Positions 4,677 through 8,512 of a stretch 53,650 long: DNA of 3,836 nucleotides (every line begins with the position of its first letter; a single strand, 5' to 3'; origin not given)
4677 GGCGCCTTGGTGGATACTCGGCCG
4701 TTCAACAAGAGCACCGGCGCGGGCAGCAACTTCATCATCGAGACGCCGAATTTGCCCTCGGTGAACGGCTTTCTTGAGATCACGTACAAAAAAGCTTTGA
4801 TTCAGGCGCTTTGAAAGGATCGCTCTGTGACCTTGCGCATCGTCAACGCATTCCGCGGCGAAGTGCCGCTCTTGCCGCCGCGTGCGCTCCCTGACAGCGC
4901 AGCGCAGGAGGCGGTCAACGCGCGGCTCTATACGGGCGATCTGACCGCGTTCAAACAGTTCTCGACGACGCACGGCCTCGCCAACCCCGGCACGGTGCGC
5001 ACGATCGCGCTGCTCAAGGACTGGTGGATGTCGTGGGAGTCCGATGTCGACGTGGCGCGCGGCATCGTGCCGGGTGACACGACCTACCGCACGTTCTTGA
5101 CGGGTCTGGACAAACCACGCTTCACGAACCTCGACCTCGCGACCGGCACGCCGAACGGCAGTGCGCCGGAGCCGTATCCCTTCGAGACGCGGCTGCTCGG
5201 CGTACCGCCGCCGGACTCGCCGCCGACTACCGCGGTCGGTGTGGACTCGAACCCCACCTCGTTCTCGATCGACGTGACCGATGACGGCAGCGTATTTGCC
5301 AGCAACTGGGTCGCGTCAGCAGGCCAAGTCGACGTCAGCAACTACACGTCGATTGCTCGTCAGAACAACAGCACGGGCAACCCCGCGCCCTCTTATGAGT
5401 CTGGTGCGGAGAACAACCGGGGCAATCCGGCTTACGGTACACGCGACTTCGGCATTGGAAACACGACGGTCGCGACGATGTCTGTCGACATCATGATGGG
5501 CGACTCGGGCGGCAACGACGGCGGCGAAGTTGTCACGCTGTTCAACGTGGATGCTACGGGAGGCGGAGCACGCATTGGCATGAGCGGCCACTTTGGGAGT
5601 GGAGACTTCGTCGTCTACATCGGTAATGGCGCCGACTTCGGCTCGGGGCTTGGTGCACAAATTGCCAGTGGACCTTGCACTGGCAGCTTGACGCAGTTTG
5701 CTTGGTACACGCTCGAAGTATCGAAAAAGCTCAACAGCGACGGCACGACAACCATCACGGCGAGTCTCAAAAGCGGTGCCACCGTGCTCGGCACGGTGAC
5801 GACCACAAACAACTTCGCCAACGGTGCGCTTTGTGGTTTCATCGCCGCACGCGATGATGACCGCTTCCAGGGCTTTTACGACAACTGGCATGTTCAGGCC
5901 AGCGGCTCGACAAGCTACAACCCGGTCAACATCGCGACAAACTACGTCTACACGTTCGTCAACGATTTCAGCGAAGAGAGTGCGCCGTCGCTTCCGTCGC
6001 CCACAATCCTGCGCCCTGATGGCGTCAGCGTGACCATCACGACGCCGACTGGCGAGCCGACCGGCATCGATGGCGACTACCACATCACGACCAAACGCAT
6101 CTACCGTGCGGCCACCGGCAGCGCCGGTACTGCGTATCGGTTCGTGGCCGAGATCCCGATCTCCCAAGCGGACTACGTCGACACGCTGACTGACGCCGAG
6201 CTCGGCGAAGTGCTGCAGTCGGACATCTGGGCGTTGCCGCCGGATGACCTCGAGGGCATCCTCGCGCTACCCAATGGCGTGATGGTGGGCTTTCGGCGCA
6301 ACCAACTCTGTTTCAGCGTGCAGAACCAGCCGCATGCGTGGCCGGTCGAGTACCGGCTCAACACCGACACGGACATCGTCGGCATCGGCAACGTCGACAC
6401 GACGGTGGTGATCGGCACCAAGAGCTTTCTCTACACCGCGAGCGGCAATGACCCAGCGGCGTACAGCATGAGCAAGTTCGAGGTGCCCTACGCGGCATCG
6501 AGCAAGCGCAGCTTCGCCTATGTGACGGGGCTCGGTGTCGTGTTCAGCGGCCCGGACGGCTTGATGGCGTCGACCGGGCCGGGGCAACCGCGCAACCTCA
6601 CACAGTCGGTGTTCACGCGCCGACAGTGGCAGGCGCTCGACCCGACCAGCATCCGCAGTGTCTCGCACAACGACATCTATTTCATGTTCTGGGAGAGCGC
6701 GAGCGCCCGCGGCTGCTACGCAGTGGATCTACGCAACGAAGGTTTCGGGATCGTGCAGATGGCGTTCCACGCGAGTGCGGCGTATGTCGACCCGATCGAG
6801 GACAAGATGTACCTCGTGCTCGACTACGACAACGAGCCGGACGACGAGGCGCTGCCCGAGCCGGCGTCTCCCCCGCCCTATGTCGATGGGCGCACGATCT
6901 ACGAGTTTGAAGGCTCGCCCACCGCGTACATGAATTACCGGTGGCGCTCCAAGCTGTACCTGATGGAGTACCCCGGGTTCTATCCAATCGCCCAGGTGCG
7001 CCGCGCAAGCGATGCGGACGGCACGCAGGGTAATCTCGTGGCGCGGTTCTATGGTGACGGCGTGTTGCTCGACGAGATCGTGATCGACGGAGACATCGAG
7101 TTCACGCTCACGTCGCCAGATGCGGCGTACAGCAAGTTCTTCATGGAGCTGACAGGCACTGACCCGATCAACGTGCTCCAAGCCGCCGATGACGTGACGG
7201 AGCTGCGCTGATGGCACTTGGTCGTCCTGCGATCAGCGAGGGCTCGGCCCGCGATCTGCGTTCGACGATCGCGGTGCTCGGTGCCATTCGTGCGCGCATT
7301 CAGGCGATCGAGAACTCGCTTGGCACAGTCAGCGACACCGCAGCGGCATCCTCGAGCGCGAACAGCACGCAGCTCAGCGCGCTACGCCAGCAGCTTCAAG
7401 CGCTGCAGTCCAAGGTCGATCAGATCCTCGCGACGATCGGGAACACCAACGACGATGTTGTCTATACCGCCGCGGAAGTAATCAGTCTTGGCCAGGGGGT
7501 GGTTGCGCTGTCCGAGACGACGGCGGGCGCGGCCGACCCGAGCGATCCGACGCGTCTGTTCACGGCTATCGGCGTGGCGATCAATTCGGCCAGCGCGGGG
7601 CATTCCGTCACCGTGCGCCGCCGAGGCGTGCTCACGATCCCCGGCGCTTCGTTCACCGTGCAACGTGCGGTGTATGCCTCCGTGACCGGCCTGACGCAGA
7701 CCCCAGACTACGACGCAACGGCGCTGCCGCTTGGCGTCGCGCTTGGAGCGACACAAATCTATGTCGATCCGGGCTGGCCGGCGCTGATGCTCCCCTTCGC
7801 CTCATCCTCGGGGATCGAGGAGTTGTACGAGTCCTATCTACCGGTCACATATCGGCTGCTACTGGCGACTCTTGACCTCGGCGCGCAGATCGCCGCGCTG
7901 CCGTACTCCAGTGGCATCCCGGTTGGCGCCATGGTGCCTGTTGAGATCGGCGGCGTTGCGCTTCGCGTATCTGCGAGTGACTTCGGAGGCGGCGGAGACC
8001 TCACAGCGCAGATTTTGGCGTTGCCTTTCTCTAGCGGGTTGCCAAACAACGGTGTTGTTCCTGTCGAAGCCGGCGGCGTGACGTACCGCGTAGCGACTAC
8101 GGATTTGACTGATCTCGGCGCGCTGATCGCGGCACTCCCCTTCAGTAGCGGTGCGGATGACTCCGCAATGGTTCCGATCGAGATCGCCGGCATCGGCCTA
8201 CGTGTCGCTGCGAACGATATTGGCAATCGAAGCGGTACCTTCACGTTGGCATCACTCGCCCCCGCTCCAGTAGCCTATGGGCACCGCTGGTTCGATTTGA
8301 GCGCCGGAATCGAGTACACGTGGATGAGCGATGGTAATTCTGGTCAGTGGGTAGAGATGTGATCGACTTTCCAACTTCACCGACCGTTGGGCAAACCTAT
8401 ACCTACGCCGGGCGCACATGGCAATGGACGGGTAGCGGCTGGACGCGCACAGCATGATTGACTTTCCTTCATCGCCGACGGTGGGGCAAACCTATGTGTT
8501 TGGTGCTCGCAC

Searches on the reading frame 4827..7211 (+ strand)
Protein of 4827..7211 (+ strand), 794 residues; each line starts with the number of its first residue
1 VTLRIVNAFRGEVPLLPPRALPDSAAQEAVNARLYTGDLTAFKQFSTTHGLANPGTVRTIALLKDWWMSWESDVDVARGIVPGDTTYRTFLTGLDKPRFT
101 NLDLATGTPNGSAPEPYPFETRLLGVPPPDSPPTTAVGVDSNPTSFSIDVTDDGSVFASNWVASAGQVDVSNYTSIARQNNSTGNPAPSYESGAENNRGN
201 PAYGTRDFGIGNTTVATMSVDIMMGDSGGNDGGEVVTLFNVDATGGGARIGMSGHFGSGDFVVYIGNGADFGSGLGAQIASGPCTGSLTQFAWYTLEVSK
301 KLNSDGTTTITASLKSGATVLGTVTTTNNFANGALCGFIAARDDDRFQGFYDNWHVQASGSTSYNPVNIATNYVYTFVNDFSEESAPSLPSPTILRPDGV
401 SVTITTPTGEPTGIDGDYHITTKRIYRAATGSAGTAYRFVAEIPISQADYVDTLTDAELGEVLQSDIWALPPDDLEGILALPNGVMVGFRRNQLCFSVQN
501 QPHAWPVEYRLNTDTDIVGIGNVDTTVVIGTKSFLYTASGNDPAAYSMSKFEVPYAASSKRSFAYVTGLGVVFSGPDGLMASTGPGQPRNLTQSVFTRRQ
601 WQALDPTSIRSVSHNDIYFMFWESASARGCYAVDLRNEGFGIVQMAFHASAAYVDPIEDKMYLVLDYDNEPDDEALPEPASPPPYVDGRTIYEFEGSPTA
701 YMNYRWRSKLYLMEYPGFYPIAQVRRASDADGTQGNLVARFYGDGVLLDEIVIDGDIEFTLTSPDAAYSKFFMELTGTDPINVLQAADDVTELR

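Call 20: search_protein_families(library=phrogs, proteins=[window:4827-7211:+], max_evalue=0.001)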
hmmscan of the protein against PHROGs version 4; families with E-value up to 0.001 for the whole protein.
window:4827-7211:+ (794 aa): 2 families
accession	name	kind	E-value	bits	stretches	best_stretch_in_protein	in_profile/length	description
phrog_511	-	head and packaging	2.2e-103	348.2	1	6-793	324-858/862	internal virion protein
phrog_17680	-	unknown function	2.7e-28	100.4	2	371-514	149-289/356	-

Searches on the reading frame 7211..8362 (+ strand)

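Call 20: search_protein_families(library=phrogs, proteins=[window:7211-8362:+], max_evalue=0.001)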
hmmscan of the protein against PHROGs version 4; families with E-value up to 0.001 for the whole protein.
window:7211-8362:+ (383 aa): 1 family
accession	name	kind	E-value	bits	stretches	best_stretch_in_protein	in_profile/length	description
phrog_4368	-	unknown function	1.3e-09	37.7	1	46-189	91-234/840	-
